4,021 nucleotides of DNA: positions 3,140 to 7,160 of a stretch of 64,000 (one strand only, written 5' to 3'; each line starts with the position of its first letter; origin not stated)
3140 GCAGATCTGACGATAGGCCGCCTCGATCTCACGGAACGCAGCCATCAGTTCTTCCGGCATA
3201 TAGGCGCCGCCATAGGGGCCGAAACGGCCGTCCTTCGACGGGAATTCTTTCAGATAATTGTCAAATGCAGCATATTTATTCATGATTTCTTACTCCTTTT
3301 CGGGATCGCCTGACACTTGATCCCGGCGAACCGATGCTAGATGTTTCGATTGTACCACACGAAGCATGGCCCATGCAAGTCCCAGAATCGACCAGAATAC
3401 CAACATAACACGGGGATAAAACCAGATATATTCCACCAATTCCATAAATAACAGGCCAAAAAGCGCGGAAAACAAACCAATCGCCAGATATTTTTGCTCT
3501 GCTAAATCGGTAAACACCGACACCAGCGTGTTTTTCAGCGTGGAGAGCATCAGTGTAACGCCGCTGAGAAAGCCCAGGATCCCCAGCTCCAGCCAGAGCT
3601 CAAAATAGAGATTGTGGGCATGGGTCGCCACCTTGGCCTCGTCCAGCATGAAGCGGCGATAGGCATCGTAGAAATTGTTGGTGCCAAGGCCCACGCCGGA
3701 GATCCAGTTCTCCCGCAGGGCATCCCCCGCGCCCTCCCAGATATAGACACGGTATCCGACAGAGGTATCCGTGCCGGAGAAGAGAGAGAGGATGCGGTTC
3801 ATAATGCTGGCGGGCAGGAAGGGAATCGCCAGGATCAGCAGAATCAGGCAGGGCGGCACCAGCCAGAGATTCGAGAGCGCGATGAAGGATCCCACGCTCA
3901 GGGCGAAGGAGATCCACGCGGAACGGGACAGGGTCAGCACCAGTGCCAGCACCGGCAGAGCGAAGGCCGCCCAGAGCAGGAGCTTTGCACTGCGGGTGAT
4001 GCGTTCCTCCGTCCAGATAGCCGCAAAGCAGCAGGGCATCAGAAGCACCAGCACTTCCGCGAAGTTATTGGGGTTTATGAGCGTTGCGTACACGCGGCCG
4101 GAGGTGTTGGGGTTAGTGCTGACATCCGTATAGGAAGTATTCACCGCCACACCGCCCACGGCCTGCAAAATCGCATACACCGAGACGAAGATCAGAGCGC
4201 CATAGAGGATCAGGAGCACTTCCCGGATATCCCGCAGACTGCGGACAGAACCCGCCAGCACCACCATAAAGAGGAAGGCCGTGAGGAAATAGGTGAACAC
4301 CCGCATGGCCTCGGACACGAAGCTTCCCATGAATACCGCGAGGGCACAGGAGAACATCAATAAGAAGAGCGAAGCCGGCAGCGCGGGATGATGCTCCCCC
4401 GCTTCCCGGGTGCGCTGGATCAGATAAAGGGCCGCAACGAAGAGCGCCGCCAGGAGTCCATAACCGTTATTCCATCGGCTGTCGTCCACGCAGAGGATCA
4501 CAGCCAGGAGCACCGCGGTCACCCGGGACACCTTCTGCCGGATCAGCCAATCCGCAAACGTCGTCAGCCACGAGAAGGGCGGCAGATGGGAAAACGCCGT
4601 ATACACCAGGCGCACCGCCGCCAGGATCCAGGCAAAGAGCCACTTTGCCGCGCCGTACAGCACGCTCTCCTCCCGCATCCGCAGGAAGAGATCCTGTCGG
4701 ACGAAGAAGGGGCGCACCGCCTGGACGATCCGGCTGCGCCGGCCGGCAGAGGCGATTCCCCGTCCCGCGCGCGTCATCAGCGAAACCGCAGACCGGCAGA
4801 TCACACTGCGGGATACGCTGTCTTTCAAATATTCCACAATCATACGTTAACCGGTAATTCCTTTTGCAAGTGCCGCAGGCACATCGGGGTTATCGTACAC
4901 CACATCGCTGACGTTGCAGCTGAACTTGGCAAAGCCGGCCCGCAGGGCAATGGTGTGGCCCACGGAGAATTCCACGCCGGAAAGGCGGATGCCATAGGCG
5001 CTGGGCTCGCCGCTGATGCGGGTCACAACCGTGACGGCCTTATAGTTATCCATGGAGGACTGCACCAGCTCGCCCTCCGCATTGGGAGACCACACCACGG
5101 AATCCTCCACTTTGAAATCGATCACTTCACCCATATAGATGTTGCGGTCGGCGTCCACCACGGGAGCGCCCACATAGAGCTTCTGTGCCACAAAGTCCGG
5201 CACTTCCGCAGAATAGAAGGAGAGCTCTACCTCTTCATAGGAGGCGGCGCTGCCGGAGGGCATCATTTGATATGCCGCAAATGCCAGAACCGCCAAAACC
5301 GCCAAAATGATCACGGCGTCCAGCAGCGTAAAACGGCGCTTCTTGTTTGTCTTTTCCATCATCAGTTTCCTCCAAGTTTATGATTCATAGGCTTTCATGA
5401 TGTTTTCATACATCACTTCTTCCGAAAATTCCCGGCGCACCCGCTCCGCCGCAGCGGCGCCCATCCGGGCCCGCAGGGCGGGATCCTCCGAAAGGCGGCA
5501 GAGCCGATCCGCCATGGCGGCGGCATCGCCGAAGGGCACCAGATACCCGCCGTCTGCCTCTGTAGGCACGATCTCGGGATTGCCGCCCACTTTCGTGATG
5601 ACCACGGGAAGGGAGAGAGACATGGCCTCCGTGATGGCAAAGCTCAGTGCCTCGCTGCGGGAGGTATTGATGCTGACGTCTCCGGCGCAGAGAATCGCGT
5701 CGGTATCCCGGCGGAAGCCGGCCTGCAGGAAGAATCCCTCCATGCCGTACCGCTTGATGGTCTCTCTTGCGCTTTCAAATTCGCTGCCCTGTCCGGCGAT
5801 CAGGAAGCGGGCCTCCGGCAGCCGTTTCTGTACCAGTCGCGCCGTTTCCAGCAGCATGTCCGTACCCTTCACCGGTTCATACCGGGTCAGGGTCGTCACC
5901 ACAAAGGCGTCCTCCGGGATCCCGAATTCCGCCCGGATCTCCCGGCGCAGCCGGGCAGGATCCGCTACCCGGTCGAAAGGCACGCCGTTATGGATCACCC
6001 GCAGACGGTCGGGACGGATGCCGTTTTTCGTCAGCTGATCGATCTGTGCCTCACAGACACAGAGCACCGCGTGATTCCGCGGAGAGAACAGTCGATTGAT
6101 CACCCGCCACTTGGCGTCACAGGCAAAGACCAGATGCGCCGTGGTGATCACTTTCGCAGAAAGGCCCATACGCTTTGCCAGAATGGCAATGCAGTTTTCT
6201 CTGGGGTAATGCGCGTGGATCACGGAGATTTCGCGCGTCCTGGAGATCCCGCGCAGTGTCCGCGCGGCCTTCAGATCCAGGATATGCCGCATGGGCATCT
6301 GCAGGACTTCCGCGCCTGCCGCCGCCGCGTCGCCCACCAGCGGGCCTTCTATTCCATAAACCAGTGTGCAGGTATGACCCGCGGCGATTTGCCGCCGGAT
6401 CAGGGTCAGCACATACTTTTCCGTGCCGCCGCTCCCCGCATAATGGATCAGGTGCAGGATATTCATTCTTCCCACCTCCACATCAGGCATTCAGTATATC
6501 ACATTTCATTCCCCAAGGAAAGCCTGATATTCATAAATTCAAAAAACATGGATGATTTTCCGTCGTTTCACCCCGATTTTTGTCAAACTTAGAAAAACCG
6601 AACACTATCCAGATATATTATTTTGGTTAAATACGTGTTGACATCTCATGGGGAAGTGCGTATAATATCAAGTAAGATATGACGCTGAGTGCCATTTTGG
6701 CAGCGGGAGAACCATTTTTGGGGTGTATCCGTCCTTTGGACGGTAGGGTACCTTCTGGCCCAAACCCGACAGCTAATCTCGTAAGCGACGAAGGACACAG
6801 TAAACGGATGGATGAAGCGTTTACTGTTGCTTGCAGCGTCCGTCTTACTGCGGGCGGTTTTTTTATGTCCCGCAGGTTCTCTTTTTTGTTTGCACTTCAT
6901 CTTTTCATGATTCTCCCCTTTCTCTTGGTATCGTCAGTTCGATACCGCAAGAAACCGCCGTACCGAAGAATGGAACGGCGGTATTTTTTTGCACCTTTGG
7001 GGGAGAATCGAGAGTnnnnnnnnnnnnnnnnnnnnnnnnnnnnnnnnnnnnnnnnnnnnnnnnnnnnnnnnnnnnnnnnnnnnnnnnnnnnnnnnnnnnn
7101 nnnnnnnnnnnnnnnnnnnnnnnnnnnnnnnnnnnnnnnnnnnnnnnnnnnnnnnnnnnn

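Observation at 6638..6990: Orphan c-di-AMP (ydaO-class) riboswitch with its own promoter, no downstream gene, convergent on a ttcA-like gene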

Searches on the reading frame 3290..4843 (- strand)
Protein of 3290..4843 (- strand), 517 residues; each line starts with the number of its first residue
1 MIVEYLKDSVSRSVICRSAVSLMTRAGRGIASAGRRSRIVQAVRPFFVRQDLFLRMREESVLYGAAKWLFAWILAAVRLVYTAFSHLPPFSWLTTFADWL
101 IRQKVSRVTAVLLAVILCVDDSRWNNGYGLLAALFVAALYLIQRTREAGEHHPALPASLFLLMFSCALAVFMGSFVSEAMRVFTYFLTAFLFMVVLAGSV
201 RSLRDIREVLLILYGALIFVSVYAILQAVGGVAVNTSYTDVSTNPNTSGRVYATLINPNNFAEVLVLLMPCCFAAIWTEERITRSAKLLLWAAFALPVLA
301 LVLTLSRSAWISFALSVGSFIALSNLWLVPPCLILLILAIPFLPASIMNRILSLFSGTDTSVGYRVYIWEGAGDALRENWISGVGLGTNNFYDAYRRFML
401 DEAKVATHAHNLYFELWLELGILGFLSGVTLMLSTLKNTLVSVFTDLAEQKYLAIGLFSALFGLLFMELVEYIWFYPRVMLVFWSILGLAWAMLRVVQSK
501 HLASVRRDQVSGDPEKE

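Call 8: search_protein_families(library=pfam, proteins=[window:3290-4843:-])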
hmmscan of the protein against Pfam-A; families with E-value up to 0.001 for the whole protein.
window:3290-4843:- (517 aa): 1 family
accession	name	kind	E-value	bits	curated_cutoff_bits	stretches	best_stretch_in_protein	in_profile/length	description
PF04932.20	Wzy_C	-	4.2e-22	79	31.7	1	292-426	1-146/149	O-Antigen ligase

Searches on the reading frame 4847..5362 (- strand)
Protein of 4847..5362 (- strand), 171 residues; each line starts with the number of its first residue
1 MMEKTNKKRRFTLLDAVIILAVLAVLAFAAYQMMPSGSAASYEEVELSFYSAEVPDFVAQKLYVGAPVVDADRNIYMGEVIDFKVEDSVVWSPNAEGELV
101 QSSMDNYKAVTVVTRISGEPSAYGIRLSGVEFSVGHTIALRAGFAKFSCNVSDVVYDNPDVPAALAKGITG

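Call 8: search_protein_families(library=pfam, proteins=[window:4847-5362:-])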
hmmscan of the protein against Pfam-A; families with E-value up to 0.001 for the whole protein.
window:4847-5362:- (171 aa): 1 family
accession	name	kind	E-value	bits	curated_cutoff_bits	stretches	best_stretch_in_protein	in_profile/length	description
PF14221.11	DUF4330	-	9.5e-18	65.3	27.6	1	9-154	12-166/167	Domain of unknown function (DUF4330)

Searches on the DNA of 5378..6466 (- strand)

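Call 55: search_rna_families(sources=[L026, L015, L017, L018], threshold=gathering)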
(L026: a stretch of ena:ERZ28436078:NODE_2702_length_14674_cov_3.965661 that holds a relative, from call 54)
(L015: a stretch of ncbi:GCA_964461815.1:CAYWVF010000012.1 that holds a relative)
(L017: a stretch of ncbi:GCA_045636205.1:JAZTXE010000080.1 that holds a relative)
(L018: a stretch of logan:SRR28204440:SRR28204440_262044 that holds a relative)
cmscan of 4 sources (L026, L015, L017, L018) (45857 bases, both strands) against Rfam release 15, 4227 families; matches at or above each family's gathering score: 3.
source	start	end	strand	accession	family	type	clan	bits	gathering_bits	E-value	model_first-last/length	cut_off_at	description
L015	1073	1341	-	RF01854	Bacteria_large_SRP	Gene;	CL00003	178.5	60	1.3e-29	1-256/256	no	Bacterial large signal recognition particle RNA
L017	4569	4773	-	RF00174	Cobalamin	Cis-reg; riboswitch;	CL00101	75.9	31.5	4.6e-17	1-189/189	no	Cobalamin riboswitch aptamer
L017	10986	11058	-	RF00005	tRNA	Gene; tRNA;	CL00001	52.1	29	1.9e-08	1-71/71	no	tRNA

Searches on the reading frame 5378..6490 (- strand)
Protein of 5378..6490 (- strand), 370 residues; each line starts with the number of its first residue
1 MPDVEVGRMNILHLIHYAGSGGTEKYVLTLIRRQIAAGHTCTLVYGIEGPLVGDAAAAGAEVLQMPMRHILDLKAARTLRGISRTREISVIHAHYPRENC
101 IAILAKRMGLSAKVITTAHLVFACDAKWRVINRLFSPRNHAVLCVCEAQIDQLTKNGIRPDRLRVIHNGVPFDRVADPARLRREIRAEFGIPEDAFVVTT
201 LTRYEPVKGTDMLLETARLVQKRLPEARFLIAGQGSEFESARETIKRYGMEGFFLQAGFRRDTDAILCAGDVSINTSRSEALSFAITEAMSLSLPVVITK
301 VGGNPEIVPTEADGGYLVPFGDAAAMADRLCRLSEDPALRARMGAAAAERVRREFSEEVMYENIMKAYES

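Call 8: search_protein_families(library=pfam, proteins=[window:5378-6490:-])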
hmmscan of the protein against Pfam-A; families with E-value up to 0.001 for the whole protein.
window:5378-6490:- (370 aa): 6 families
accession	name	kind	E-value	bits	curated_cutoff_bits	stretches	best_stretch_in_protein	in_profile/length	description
PF00534.26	Glycos_transf_1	-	7.2e-29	100.9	26.4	1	182-349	2-171/172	Glycosyl transferases group 1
PF13692.12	Glyco_trans_1_4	-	2.9e-26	92.9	27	1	197-336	3-142/142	Glycosyl transferases group 1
PF13439.12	Glyco_transf_4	-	5.3e-23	82.3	28.5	1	21-174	2-170/170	Glycosyltransferase Family 4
PF13579.12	Glyco_trans_4_4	-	6.6e-18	66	29.7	1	21-169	1-158/158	Glycosyl transferase 4-like domain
PF13524.12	Glyco_trans_1_2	-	5e-07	30.2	25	1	222-362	10-140/144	Glycosyl transferase-like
PF13477.12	Glyco_trans_4_2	-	0.00065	20.3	23.4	0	26-119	12-107/139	Glycosyl transferase 4-like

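Call 53: find_homologous_proteins(query=window:5378-6466:-, max_evalue=1e-60)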
Query window:5378-6466:- (362 aa): 15 proteins with E <= 1e-60 among 8000 candidates.
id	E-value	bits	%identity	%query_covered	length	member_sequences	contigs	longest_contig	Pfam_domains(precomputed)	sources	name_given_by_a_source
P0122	1.7e-236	802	100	100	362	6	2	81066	PF00534.27,PF13579.13,PF13524.13,PF13439.13,PF13692.13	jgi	-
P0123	5.9e-164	563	71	99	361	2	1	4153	PF00534.27,PF13477.13,PF13579.13,PF13524.13,PF13439.13,PF13692.13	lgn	-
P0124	7.4e-164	563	72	100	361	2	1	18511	PF00534.27,PF13579.13,PF13524.13,PF13439.13,PF13692.13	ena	-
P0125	3.2e-162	558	69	99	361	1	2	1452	PF00534.27,PF13579.13,PF13524.13,PF13439.13,PF13692.13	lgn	-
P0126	1.0e-160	553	70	99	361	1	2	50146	PF00534.27,PF13477.13,PF13579.13,PF13524.13,PF13439.13,PF13692.13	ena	-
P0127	1.0e-160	553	70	99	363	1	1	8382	PF00534.27,PF13579.13,PF13524.13,PF13439.13,PF13692.13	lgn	-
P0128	6.2e-160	550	70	99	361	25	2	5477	PF00534.27,PF13579.13,PF13524.13,PF13439.13,PF13692.13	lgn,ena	-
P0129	9.2e-159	546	71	100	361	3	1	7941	PF00534.27,PF13477.13,PF13579.13,PF13524.13,PF13439.13,PF13692.13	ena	-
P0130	9.8e-159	546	69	99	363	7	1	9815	PF00534.27,PF13477.13,PF13579.13,PF13524.13,PF13439.13,PF13692.13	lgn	-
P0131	8.0e-158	543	68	99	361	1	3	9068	PF00534.27,PF13477.13,PF13579.13,PF13524.13,PF13439.13,PF13692.13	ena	-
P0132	1.7e-153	529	66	99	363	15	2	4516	PF00534.27,PF13579.13,PF13524.13,PF13439.13,PF13692.13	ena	-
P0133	3.5e-149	515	66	99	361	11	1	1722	PF00534.27,PF13477.13,PF13579.13,PF13524.13,PF13439.13,PF13692.13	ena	-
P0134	1.0e-147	510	66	99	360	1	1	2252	PF00534.27,PF13477.13,PF13579.13,PF13524.13,PF13439.13,PF13692.13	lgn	-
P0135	1.5e-71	259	40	100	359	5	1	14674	PF00534.27,PF13477.13,PF13579.13,PF13439.13,PF13692.13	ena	-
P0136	3.9e-67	245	38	100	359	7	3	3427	PF00534.27,PF13579.13,PF13439.13,PF13692.13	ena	-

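Call 54: find_encoding_contigs(protein=P0135, flank=6000, max_places=3)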
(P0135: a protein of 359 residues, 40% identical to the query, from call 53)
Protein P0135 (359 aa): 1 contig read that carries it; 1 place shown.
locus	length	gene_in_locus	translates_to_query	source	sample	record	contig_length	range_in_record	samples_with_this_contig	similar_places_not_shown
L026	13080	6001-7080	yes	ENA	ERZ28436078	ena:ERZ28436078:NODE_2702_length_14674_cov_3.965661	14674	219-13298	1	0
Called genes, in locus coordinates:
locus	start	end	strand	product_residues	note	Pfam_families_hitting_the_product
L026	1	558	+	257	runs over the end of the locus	?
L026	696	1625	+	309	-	PF03547:Mem_trans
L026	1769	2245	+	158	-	PF14221:DUF4330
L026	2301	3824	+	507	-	PF04932:Wzy_C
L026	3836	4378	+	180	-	PF25084:LbH_EIF2B (weak), PF00132:Hexapep, PF14602:Hexapep_2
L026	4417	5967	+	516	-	PF01554:MatE (faint), PF03023:MurJ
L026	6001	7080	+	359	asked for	PF13439:Glyco_transf_4, PF13477:Glyco_trans_4_2 (faint), PF13579:Glyco_trans_4_4, PF00534:Glycos_transf_1, PF13692:Glyco_trans_1_4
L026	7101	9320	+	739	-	PF13439:Glyco_transf_4, PF13477:Glyco_trans_4_2, PF13579:Glyco_trans_4_4, PF00534:Glycos_transf_1, PF13692:Glyco_trans_1_4, PF13524:Glyco_trans_1_2 (faint), PF04230:PS_pyruv_trans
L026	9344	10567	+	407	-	-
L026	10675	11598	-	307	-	PF00701:DHDPS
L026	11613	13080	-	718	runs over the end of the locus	PF08531:Bac_rhamnosid_N, PF05592:Bac_rhamnosid, PF17389:Bac_rhamnosid6H, PF17390:Bac_rhamnosid_C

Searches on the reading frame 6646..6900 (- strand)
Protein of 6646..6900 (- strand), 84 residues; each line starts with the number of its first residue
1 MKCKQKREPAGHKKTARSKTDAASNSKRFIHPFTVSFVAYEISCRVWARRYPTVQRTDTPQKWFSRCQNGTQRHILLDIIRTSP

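Call 8: search_protein_families(library=pfam, proteins=[window:6646-6900:-])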
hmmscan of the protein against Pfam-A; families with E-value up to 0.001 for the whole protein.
window:6646-6900:- (84 aa): 0 families

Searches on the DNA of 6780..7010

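Call 22: search_rna_families(source=window, start=6780, end=7010, threshold=evalue, max_evalue=10)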
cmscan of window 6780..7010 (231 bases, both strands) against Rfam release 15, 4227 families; matches with E-value up to 10: 7.
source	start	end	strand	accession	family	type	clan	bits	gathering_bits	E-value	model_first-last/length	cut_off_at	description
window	6905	6990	-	RF00516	ylbH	Cis-reg; leader;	-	19.8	50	0.027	1-122/122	no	ylbH leader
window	6949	6987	+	RF03596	mir-5880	Gene; miRNA;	-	15.9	97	1.4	20-60/79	no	mir-5880 microRNA precursor family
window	6949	6987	-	RF03596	mir-5880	Gene; miRNA;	-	13.1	97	8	20-60/79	no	mir-5880 microRNA precursor family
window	6919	6987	+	RF01714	Ocean-V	Gene; sRNA;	-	12.6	75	8.4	1-72/72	no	Ocean-V RNA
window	6829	6868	+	RF00236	ctRNA_pGA1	Gene; antisense;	-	12.4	45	4.9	1-79/79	no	ctRNA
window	6780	6861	+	RF02766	Ysr49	Gene; sRNA;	-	12.1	95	5.2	40-124/124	5'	Yersinia sRNA 49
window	6791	6864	+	RF02631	Hrs13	Gene; sRNA;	-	11.1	52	3.6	1-82/82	no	Hfq-regulated sRNA 13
